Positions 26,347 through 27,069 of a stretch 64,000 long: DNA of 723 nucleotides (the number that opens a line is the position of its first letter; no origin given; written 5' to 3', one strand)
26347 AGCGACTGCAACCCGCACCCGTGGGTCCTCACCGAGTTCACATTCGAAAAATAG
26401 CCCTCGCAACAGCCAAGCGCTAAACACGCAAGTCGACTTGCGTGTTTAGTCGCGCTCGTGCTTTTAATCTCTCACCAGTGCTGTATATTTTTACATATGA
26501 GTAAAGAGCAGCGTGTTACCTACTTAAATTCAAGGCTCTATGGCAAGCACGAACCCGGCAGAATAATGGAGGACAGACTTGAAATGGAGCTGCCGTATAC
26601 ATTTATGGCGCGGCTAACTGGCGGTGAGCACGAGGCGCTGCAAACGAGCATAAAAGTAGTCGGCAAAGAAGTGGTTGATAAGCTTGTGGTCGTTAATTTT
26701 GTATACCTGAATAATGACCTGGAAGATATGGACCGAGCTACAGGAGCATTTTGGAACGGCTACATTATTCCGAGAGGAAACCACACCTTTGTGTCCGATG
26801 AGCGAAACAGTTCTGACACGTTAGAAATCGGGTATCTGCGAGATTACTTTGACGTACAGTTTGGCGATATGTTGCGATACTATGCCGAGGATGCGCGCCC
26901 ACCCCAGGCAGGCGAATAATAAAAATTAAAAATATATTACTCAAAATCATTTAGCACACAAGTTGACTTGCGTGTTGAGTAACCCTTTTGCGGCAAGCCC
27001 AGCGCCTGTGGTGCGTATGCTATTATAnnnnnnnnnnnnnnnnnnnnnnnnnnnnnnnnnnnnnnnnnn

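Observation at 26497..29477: Duplicated two-gene module (A1-B1 / A2-B2) of unknown function, separated by two small membrane proteins and flanked by redox-type enzymes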

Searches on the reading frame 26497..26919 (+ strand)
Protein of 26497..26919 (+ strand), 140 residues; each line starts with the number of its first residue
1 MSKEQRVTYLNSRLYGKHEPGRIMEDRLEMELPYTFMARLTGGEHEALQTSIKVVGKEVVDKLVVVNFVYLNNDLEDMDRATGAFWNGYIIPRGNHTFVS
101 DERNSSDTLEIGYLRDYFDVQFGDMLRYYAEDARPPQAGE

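Call 5: search_protein_families(library=pfam, proteins=[window:26497-26919:+], max_evalue=1)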
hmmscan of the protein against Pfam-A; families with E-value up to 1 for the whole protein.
window:26497-26919:+ (140 aa): 0 families

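Call 10: find_homologous_proteins(query=window:26497-26919:+)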
Query window:26497-26919:+ (140 aa): 1 proteins with E <= 0.001 among 4 candidates.
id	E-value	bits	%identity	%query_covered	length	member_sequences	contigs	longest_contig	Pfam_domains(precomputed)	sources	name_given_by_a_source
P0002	1.7e-68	247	100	79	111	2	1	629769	-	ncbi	-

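Call 18: search_protein_families(library=phrogs, proteins=[window:26497-26919:+], max_evalue=1)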
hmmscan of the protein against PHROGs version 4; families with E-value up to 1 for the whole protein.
window:26497-26919:+ (140 aa): 0 families

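Call 19: search_protein_families(library=padloc, proteins=[window:26497-26919:+], max_evalue=1)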
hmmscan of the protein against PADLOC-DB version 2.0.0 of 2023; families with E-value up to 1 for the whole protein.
window:26497-26919:+ (140 aa): 0 families

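Call 20: search_protein_families(library=ncbifam, proteins=[window:26497-26919:+], max_evalue=1)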
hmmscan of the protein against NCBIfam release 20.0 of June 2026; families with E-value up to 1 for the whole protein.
window:26497-26919:+ (140 aa): 0 families

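Call 32: predict_structure(alignment_id=A2)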
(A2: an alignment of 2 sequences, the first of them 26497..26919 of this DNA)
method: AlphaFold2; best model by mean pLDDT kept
length: 140 residues; sequences in the alignment: 2
mean_pLDDT: 35.8   pTM: 0.29
mean pLDDT of the five models: 35.8, 35.6, 35.4, 33.5, 30.4
residues with pLDDT >= 90: 0; 70-90: 0; 50-70: 0; < 50: 140
segments of 3 or more residues with pLDDT < 50: 1-140
pLDDT, mean of each block of 10 residues (from residue 1): 36 38 30 27 32 40 42 36 32 35 36 41 40 37
secondary structure, 60 per line:
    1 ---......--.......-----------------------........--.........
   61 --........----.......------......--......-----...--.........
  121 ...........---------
elements in order: E4-9 H12-18 H42-49 E52-60 E63-70 H75-81 E88-93 E96-101 E107-109 H112-131
